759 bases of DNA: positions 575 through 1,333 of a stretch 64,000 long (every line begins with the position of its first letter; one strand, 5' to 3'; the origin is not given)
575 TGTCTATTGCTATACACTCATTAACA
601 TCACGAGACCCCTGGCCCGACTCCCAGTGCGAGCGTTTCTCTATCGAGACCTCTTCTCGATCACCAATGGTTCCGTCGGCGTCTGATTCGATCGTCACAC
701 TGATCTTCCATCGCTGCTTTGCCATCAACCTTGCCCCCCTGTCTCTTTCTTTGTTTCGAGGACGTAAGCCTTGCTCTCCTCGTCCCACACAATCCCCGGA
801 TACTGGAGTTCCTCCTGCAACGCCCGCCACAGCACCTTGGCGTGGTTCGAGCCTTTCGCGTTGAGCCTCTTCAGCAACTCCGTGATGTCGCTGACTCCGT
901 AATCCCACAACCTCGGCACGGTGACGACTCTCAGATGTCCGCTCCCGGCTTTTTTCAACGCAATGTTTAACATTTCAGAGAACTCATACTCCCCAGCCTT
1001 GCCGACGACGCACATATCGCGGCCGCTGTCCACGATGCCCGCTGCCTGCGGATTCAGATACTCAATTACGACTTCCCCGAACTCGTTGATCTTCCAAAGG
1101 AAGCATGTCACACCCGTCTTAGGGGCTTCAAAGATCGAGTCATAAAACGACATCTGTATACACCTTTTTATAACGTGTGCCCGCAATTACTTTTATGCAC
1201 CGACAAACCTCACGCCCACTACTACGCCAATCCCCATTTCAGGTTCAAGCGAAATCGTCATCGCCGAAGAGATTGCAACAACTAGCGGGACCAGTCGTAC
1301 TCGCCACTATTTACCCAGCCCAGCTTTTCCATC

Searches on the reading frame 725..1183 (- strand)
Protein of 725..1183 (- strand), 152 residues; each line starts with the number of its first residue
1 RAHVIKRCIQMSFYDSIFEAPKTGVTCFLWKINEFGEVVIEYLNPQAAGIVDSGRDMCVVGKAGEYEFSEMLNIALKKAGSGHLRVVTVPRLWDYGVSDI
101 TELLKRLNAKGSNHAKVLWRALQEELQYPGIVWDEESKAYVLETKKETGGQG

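Call 24: find_encoding_contigs(protein=window:725-1183:-, flank=10000, max_places=2)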
Protein window:725-1183:- (152 aa): no gene with exactly this product is on record in the collection.
